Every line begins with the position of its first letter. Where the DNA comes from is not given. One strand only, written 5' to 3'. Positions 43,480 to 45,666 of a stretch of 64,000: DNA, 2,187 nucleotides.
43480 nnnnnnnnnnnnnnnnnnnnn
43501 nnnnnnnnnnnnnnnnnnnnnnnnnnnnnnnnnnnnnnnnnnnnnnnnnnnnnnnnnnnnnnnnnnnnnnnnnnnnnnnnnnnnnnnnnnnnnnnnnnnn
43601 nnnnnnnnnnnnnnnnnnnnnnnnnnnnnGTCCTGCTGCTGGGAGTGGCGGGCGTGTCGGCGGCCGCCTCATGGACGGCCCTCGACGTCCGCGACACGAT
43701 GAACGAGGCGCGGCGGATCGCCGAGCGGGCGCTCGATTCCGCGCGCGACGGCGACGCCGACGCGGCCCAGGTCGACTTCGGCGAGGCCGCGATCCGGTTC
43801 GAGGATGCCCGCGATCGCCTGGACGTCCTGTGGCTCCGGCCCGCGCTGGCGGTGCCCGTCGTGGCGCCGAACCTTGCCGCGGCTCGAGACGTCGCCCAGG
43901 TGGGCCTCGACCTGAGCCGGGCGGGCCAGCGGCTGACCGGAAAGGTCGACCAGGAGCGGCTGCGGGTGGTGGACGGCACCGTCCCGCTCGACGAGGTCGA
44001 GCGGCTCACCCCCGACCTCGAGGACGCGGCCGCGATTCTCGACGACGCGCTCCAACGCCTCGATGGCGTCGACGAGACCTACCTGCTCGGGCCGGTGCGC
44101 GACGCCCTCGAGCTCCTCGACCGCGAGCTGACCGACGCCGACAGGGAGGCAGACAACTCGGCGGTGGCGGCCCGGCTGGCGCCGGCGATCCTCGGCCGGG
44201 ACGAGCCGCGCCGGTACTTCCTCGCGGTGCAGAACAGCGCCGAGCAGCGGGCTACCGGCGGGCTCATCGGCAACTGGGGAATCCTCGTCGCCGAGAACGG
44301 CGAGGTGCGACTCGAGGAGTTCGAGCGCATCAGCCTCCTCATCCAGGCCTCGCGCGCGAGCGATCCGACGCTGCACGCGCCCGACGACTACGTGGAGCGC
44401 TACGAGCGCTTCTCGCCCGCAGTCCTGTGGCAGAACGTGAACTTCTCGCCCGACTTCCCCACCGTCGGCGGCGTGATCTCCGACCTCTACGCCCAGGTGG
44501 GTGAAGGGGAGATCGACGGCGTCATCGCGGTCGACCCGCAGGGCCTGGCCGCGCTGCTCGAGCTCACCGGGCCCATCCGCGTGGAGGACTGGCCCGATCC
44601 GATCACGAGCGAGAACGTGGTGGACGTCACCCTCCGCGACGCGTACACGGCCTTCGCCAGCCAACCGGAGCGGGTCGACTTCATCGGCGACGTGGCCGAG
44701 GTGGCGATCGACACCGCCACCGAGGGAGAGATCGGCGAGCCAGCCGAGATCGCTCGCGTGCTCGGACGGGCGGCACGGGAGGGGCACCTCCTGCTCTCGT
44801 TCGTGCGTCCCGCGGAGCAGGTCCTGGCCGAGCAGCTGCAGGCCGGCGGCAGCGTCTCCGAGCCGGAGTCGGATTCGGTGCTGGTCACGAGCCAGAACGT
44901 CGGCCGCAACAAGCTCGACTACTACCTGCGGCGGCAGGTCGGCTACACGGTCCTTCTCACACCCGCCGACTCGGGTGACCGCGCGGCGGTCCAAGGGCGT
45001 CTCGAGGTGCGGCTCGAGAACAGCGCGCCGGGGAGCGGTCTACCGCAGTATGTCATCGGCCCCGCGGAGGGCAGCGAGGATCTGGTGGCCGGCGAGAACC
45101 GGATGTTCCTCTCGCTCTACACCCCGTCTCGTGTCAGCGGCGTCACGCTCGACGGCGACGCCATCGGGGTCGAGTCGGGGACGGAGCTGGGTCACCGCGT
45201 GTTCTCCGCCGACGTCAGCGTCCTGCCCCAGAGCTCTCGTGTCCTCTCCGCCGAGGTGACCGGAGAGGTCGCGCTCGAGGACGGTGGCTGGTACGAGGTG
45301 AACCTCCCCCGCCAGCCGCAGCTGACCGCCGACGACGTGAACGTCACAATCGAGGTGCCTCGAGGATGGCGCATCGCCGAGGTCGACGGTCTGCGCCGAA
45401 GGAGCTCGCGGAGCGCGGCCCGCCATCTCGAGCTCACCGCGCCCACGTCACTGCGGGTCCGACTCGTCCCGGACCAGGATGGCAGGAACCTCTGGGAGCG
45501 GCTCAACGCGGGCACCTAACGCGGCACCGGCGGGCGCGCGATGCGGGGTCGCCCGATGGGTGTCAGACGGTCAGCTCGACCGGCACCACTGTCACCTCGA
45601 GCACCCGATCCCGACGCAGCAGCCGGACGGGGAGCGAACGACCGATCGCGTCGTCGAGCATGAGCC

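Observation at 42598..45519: WecA/MraY-like membrane domain with all acidic catalytic motifs substituted, fused to DUF4012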

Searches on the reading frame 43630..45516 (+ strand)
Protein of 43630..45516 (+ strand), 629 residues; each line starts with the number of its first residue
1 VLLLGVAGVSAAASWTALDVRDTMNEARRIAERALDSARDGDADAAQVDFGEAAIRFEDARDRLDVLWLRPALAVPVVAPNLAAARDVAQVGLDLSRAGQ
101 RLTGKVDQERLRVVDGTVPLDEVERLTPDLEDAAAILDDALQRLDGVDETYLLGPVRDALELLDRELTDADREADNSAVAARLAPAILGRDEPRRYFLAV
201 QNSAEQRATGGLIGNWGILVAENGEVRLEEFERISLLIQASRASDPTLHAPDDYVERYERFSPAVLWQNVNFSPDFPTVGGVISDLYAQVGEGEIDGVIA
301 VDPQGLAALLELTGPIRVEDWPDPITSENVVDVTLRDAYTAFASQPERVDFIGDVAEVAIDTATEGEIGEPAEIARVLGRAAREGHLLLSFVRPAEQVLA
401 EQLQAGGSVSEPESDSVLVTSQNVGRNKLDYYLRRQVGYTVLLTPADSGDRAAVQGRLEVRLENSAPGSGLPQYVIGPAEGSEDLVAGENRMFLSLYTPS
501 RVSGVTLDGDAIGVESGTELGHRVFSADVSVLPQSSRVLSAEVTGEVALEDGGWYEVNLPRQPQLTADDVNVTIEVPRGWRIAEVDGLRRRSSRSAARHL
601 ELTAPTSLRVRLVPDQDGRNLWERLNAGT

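Call 23: find_homologous_proteins(query=window:43630-45516:+, max_evalue=0.00001)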
Query window:43630-45516:+ (629 aa): 355 proteins with E <= 0.00001 among 8000 candidates; the best 120 are listed.
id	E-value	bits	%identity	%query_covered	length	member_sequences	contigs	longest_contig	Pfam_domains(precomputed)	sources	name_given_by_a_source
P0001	0.0e+0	1350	100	100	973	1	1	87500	PF00953.27,PF13196.12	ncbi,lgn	ncbi:MAG: DUF4012 domain-containing protein [Acidimicrobiia bacterium]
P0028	2.5e-205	702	56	100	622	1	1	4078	PF13196.12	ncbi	ncbi:MAG: DUF4012 domain-containing protein, partial [Acidimicrobiia bacterium]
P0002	3.5e-200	685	54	100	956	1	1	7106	PF00953.27,PF13196.12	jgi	jgi:UDP-N-acetylmuramyl pentapeptide phosphotransferase/UDP-N-acetylglucosamine-1-phosphate transfer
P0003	3.7e-200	685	55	97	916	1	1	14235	PF00953.27,PF13196.12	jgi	jgi:UDP-N-acetylmuramyl pentapeptide phosphotransferase/UDP-N-acetylglucosamine-1-phosphate transfer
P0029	6.6e-197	674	56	97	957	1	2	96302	PF00953.27,PF13196.12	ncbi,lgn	ncbi:MAG: DUF4012 domain-containing protein [Acidimicrobiia bacterium]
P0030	1.5e-196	673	52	100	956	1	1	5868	PF00953.27,PF13196.12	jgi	jgi:UDP-N-acetylmuramyl pentapeptide phosphotransferase/UDP-N-acetylglucosamine-1-phosphate transfer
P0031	2.2e-196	672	52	100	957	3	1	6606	PF00953.27,PF13196.12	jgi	-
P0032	4.2e-195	668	54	99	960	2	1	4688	PF00953.27,PF13196.12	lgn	-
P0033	4.7e-195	668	52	100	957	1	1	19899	PF00953.27,PF13196.12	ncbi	-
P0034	1.6e-193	663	52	100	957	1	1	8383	PF00953.27,PF13196.12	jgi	jgi:UDP-N-acetylmuramyl pentapeptide phosphotransferase/UDP-N-acetylglucosamine-1-phosphate transfer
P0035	8.2e-193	661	51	99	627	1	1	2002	PF13196.12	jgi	jgi:hypothetical protein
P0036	3.5e-192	659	52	97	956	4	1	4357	PF00953.27,PF13196.12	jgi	-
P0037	6.0e-190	651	54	97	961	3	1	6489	PF00953.27,PF13196.12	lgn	-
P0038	7.6e-190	651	52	97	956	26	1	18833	PF00953.27,PF13196.12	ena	-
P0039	3.5e-189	649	52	97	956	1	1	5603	PF00953.27,PF13196.12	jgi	jgi:UDP-N-acetylmuramyl pentapeptide phosphotransferase/UDP-N-acetylglucosamine-1-phosphate transfer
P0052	4.4e-176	605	50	100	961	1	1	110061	PF00953.27,PF13196.12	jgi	jgi:UDP-N-acetylmuramyl pentapeptide phosphotransferase/UDP-N-acetylglucosamine-1-phosphate transfer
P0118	1.1e-153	531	46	100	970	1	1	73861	PF00953.27,PF13196.12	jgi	jgi:UDP-N-acetylmuramyl pentapeptide phosphotransferase/UDP-N-acetylglucosamine-1-phosphate transfer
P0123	8.3e-152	525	45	97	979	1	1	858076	PF00953.27,PF13196.12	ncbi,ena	-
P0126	9.6e-151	522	49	91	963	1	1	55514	PF00953.27,PF13196.12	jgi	jgi:UDP-GlcNAc:undecaprenyl-phosphate GlcNAc-1-phosphate transferase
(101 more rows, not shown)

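Call 52: predict_structure(alignment_id=A4)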
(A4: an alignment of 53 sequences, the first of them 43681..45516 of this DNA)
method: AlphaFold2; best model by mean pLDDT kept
length: 612 residues; sequences in the alignment: 53
mean_pLDDT: 93.1   pTM: 0.90
mean pLDDT of the five models: 93.1, 92.7, 91.5, 91.5, 91.5
residues with pLDDT >= 90: 496; 70-90: 98; 50-70: 17; < 50: 1
segments of 3 or more residues with pLDDT < 50: none
pLDDT, mean of each block of 10 residues (from residue 1): 86 93 91 97 91 83 88 93 92 92 96 95 90 84 86 90 94 97 96 95 98 96 97 97 96 96 98 96 98 97 96 96 83 88 95 89 95 97 93 92 95 97 96 94 98 92 88 97 96 97 96 98 97 94 94 98 94 97 96 90 62 49
secondary structure, 60 per line:
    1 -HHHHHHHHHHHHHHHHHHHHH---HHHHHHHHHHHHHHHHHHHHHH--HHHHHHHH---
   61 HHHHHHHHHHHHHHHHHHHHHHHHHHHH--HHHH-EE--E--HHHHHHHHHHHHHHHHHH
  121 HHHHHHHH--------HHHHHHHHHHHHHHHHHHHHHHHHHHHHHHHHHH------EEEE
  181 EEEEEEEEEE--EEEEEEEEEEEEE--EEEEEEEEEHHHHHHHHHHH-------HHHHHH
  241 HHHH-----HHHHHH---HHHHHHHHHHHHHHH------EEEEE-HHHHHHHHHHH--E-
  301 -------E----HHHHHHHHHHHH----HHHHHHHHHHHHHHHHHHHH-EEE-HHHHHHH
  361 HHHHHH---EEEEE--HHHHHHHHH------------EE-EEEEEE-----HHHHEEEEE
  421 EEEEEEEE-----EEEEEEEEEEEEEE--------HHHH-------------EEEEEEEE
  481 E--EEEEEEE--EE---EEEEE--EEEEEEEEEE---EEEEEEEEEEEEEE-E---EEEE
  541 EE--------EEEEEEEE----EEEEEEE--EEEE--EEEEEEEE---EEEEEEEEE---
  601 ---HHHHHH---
elements in order: H2-22 H26-47 H50-57 H61-88 H91-94 H103-128 H137-170 E177-190 E193-205 E208-216 H217-227 H235-244 H250-255 H259-273 E280-284 H286-296 H313-324 H329-348 E350-352 H354-366 E370-374 H377-385 E401-406 H412-415 E416-428 E434-447 H456-459 E473-481 E484-490 E498-502 E505-514 E518-531 E537-542 E551-558 E563-569 E572-575 E578-585 E589-597 H604-609

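Call 57: find_encoding_contigs(protein=P0118, flank=10000, max_places=1)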
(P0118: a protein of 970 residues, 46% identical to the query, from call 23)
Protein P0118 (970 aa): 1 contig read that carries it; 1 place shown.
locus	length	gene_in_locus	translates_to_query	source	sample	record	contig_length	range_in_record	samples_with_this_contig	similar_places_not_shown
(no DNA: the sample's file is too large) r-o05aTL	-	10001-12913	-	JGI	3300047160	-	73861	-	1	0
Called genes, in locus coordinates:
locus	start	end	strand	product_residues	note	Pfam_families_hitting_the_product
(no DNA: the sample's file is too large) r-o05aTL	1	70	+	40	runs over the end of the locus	-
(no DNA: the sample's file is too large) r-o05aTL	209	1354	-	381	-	PF13439:Glyco_transf_4, PF13579:Glyco_trans_4_4, PF20706:GT4-conflict (weak), PF13477:Glyco_trans_4_2, PF00534:Glycos_transf_1, PF13692:Glyco_trans_1_4, PF13524:Glyco_trans_1_2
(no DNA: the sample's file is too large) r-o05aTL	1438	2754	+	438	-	PF04932:Wzy_C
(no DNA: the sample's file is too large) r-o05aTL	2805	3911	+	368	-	PF13439:Glyco_transf_4, PF13579:Glyco_trans_4_4 (weak), PF20706:GT4-conflict, PF00534:Glycos_transf_1, PF13692:Glyco_trans_1_4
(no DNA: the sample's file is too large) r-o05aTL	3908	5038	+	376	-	PF13439:Glyco_transf_4 (weak), PF13579:Glyco_trans_4_4, PF00534:Glycos_transf_1, PF13692:Glyco_trans_1_4, PF13524:Glyco_trans_1_2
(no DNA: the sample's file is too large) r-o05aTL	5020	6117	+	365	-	PF13439:Glyco_transf_4, PF13579:Glyco_trans_4_4, PF13524:Glyco_trans_1_2 (faint), PF00534:Glycos_transf_1, PF13692:Glyco_trans_1_4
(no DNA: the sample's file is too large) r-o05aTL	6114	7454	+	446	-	-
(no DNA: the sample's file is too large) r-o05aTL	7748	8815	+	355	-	PF13439:Glyco_transf_4, PF13579:Glyco_trans_4_4, PF20706:GT4-conflict (weak), PF00534:Glycos_transf_1, PF13692:Glyco_trans_1_4, PF13524:Glyco_trans_1_2 (weak)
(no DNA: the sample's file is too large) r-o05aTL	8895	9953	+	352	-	PF01073:3Beta_HSD, PF01370:Epimerase, PF02719:Polysacc_synt_2, PF04321:RmlD_sub_bind (weak), PF16363:GDP_Man_Dehyd, PF07993:NAD_binding_4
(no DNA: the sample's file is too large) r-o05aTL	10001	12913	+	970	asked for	PF00953:Glycos_transf_4, PF13196:DUF4012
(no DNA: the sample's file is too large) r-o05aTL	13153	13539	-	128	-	-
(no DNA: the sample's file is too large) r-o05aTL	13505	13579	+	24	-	-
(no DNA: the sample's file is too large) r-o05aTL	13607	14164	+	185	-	PF01451:LMWPc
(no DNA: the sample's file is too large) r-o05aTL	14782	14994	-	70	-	PF02599:CsrA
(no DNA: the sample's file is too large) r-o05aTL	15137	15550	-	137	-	PF02623:FliW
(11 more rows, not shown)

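Call 58: find_encoding_contigs(protein=P0126, flank=10000, max_places=1)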
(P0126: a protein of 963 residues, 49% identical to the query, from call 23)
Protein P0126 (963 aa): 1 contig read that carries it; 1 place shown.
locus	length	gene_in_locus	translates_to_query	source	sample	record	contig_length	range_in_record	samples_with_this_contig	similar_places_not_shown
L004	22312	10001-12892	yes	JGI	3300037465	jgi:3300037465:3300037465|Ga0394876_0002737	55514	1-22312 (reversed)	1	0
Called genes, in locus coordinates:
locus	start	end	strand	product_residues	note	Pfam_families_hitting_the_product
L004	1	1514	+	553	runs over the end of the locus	-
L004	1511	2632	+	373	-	PF13439:Glyco_transf_4, PF13579:Glyco_trans_4_4, PF00534:Glycos_transf_1, PF13692:Glyco_trans_1_4, PF13524:Glyco_trans_1_2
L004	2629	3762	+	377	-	PF00534:Glycos_transf_1, PF13692:Glyco_trans_1_4, PF20706:GT4-conflict (weak)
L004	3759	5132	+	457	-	-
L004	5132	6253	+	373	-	PF13439:Glyco_transf_4, PF13579:Glyco_trans_4_4, PF00534:Glycos_transf_1, PF13692:Glyco_trans_1_4, PF13524:Glyco_trans_1_2 (weak)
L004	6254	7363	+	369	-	PF13439:Glyco_transf_4, PF00534:Glycos_transf_1, PF13692:Glyco_trans_1_4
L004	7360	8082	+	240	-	PF01522:Polysacc_deac_1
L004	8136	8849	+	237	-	PF13489:Methyltransf_23, PF07021:MetW (weak), PF08241:Methyltransf_11, PF08242:Methyltransf_12, PF13649:Methyltransf_25 (weak)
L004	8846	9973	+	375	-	PF13439:Glyco_transf_4, PF13579:Glyco_trans_4_4, PF20706:GT4-conflict (weak), PF00534:Glycos_transf_1, PF13692:Glyco_trans_1_4, PF13524:Glyco_trans_1_2 (weak)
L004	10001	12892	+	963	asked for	PF00953:Glycos_transf_4, PF13196:DUF4012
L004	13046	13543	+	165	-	-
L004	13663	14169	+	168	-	PF01451:LMWPc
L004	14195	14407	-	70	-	PF02599:CsrA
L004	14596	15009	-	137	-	PF02623:FliW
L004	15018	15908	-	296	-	PF00669:Flagellin_N, PF00700:Flagellin_C (weak)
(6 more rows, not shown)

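Call 59: find_encoding_contigs(protein=P0052, flank=10000, max_places=1)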
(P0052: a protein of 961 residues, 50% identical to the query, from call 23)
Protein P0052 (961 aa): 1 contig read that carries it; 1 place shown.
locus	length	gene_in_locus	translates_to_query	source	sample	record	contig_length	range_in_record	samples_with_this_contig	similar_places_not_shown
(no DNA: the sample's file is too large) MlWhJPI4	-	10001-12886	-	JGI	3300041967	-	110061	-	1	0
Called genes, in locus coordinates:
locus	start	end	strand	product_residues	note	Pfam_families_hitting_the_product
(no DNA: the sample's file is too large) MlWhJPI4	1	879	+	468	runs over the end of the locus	-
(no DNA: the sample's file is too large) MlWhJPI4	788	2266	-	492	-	PF01839:FG-GAP (faint), PF13517:FG-GAP_3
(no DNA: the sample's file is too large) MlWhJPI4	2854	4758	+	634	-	PF24514:SpaA_4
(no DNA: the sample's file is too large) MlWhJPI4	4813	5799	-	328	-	PF13527:Acetyltransf_9, PF00583:Acetyltransf_1 (faint)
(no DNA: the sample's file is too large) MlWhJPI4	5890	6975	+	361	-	PF13439:Glyco_transf_4, PF13579:Glyco_trans_4_4, PF00534:Glycos_transf_1, PF13692:Glyco_trans_1_4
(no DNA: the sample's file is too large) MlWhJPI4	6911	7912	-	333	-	-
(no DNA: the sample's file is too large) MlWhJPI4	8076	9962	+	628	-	PF13727:CoA_binding_3, PF02629:CoA_binding (weak), PF02254:TrkA_N (faint), PF01073:3Beta_HSD, PF01370:Epimerase, PF02719:Polysacc_synt_2, PF04321:RmlD_sub_bind, PF16363:GDP_Man_Dehyd, +1 more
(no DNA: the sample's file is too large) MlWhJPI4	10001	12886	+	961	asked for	PF00953:Glycos_transf_4, PF13196:DUF4012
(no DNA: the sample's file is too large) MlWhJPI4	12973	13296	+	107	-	-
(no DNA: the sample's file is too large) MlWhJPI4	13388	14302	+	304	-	PF04203:Sortase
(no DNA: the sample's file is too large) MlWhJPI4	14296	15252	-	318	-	PF01073:3Beta_HSD, PF01370:Epimerase, PF02719:Polysacc_synt_2, PF04321:RmlD_sub_bind, PF07993:NAD_binding_4 (faint), PF13460:NAD_binding_10, PF16363:GDP_Man_Dehyd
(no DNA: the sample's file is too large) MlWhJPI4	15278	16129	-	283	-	PF01522:Polysacc_deac_1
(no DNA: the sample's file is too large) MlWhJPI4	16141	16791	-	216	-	PF01451:LMWPc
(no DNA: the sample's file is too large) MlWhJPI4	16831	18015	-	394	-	PF13477:Glyco_trans_4_2, PF13439:Glyco_transf_4, PF13579:Glyco_trans_4_4, PF20706:GT4-conflict, PF00534:Glycos_transf_1, PF13692:Glyco_trans_1_4, PF13524:Glyco_trans_1_2 (weak)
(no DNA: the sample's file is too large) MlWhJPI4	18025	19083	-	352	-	PF13439:Glyco_transf_4, PF13579:Glyco_trans_4_4 (weak), PF20706:GT4-conflict, PF00534:Glycos_transf_1, PF13692:Glyco_trans_1_4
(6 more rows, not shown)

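Call 60: find_encoding_contigs(protein=P0123, flank=10000, max_places=1)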
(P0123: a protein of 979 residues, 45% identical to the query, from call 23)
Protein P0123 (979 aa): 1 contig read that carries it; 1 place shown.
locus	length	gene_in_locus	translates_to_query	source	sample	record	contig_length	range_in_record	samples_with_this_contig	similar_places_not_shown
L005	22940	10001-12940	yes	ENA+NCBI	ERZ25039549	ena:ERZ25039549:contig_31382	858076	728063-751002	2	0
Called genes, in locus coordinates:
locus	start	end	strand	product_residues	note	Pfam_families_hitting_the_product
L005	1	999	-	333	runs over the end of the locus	PF14907:NTP_transf_5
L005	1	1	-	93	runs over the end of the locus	PF05402:PqqD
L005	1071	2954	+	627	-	PF05402:PqqD, PF00578:AhpC-TSA, PF08534:Redoxin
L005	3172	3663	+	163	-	-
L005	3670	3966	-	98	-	-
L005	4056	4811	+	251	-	PF20706:GT4-conflict, PF00534:Glycos_transf_1, PF13692:Glyco_trans_1_4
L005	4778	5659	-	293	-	-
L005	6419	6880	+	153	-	PF13692:Glyco_trans_1_4, PF00534:Glycos_transf_1, PF20706:GT4-conflict (weak)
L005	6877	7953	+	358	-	PF13439:Glyco_transf_4, PF13579:Glyco_trans_4_4, PF00534:Glycos_transf_1, PF13692:Glyco_trans_1_4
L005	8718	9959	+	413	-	PF04321:RmlD_sub_bind, PF01073:3Beta_HSD, PF01370:Epimerase, PF02719:Polysacc_synt_2, PF13460:NAD_binding_10 (weak), PF16363:GDP_Man_Dehyd, PF07993:NAD_binding_4 (faint)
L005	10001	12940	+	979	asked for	PF00953:Glycos_transf_4, PF13196:DUF4012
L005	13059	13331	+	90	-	PF00746:Gram_pos_anchor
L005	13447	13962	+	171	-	PF01451:LMWPc (weak)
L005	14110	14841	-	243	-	-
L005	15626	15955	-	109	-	-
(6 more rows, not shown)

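Call 63: search_solved_structures(query=A4, max_evalue=1, show_alignments=0)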
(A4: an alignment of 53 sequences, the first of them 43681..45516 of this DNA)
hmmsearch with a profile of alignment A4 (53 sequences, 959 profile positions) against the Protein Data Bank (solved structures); distinct sequences matched with E-value up to 1: 12.
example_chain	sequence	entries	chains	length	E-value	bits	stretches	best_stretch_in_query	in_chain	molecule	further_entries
9zno_A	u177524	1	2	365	5e-16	60.9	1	8-286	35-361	Phospho-N-acetylmuramoyl-pentapeptide-transferase (MraY)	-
5jnq_A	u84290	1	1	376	3.6e-15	58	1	124-285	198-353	Phospho-N-acetylmuramoyl-pentapeptide-transferase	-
4j72_A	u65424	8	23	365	4.4e-15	57.8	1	7-286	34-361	Phospho-N-acetylmuramoyl-pentapeptide-transferase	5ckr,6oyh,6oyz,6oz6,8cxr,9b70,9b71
8g01_A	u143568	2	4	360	1.3e-13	52.9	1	10-284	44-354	Phospho-N-acetylmuramoyl-pentapeptide-transferase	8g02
8tlu_A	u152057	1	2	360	1.4e-13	52.7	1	10-284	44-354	Phospho-N-acetylmuramoyl-pentapeptide-transferase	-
9vth_SK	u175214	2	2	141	0.33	11.8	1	739-773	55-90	40S ribosomal protein S18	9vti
7qiy_J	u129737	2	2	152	0.38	11.7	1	739-773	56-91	40S head ribosomal protein uS13 | 40S ribosomal protein uS13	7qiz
8auv_U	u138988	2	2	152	0.4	11.6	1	739-773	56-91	uS13 (40S ribosomal protein S18) | 40S ribosomal protein S18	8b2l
2l54_A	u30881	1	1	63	0.44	11.4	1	675-721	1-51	Double-stranded RNA-specific adenosine deaminase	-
2ds2_B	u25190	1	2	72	0.63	10.9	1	469-520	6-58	Sweet protein mabinlin-2 chain B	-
5aid_A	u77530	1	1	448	0.92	10.4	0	147-202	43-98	MEP2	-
5af1_A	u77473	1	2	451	0.93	10.4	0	147-202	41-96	MEP2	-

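Call 75: search_protein_families(library=pfam, alignment_id=A4, max_evalue=10)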
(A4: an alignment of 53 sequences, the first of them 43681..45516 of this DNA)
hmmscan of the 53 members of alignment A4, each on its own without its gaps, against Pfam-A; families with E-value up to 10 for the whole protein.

A. member 1, window:43681-45516:+ (612 aa): 1 family
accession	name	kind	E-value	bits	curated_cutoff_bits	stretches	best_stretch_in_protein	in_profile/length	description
PF13196.11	DUF4012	-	1.2e-38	133.3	28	1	174-322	1-144/144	Protein of unknown function (DUF4012)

B. families by the number of members that match (of 53 scanned): 42 families (the first 25 are shown)
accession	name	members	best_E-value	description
PF13196.11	DUF4012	53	1.1e-42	Protein of unknown function (DUF4012)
PF00953.26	Glycos_transf_4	29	4.1e-34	Glycosyl transferase family 4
PF07219.19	HemY_N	11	0.0015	HemY protein N-terminus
PF02255.21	PTS_IIA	6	0.037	PTS system, Lactose/Cellobiose specific IIA subunit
PF10633.15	NPCBM_assoc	4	0.041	NPCBM-associated, NEW3 domain of alpha-galactosidase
PF12553.13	DUF3742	4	0.043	Protein of unknown function (DUF3742)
PF04932.20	Wzy_C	2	0.033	O-Antigen ligase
PF13301.11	DUF4079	2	0.098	Protein of unknown function (DUF4079)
PF15420.11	Abhydrolase_9_N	1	0.0055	Alpha/beta-hydrolase family N-terminus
PF21668.3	RPOC_hybrid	1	0.0072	DNA-directed RNA polymerase subunit beta', hybrid domain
PF23442.1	DUF7125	1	0.027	Family of unknown function (DUF7125)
PF21472.2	gp6_C-domII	1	0.031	Baseplate structural protein gp6, C-terminal domain II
PF10277.15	Frag1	1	0.031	Frag1/DRAM/Sfk1 family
PF22852.1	SoxE_N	1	0.045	Sulfocyanin, N-terminal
PF16731.10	GARP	1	0.045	Glutamic acid/alanine-rich protein of Trypanosoma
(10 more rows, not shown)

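Call 93: fold_search(model_id=the predicted structure, library=pdb)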
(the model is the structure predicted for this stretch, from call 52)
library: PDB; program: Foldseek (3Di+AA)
matches with E <= 10: 1331; with E <= 0.001: 373
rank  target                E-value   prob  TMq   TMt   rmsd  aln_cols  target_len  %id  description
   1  4g2a                  2.3e-08  1.00  0.22  0.38   6.9       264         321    8  Crystal structure of a putative nutrient binding protein (lpg2210) from Legionella pneumophila subsp. pneumophila str. P (released 2012-08-29)
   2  5mj6_A                1.8e-06  1.00  0.17  0.13   7.3       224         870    8  Ligand-induced conformational change of Insulin-regulated aminopeptidase: insights on catalytic mechanism and active s (released 2017-04-05)
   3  5k1v_A                3.9e-06  1.00  0.16  0.12   8.4       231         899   11  Crystal structure of Endoplasmic Reticulum aminopeptidase 2 (ERAP2) in complex with a diaminobenzoic acid derivative l (released 2017-03-29)
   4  5ab0_A                4.8e-06  1.00  0.16  0.12   8.8       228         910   10  Crystal structure of aminopeptidase ERAP2 with ligand (released 2015-09-30)
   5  7pfs_B                5.0e-06  1.00  0.16  0.12   8.4       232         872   11  Crystal structure of ERAP2 aminopeptidase in complex with phosphinic pseudotripeptide ((1R)-1-Amino-3-phenylpropyl){2- (released 2022-01-26)
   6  5lg6_B                5.5e-06  1.00  0.16  0.12  10.5       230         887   14  Structure of the deglycosylated porcine aminopeptidase N ectodomain (released 2017-04-12)
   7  4jbs_B                5.8e-06  1.00  0.16  0.12   8.0       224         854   11  Crystal structure of the human Endoplasmic Reticulum Aminopeptidase 2 in complex with PHOSPHINIC PSEUDOTRIPEPTIDE inhi (released 2013-12-11)
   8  5lg6_A                6.1e-06  1.00  0.16  0.12  10.5       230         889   14  Structure of the deglycosylated porcine aminopeptidase N ectodomain (released 2017-04-12)
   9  8cgp_A                6.5e-06  1.00  0.16  0.12   9.6       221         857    8  Insulin regulated aminopeptidase (IRAP) in complex with an allosteric aryl sulfonamide inhibitor (released 2024-01-31)
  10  4p8q_B                6.8e-06  1.00  0.17  0.13   7.7       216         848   10  Crystal Structure of Human Insulin Regulated Aminopeptidase with Alanine in Active Site (released 2014-12-03)
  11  5ab0_C                7.2e-06  1.00  0.17  0.12   7.4       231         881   12  Crystal structure of aminopeptidase ERAP2 with ligand (released 2015-09-30)
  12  4z7i_B                7.5e-06  1.00  0.17  0.13   9.3       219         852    9  Crystal structure of insulin regulated aminopeptidase in complex with ligand (released 2015-08-26)
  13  6ryf_A                7.5e-06  1.00  0.16  0.12   7.8       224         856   10  High-resolution crystal structure of ERAP1 in complex with 15mer phosphinic peptide (released 2019-12-18)
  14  3se6_B                7.9e-06  1.00  0.17  0.13   7.8       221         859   11  Crystal structure of the human Endoplasmic Reticulum Aminopeptidase 2 (released 2011-12-21)
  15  3se6_A                7.9e-06  1.00  0.17  0.12   8.2       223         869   11  Crystal structure of the human Endoplasmic Reticulum Aminopeptidase 2 (released 2011-12-21)
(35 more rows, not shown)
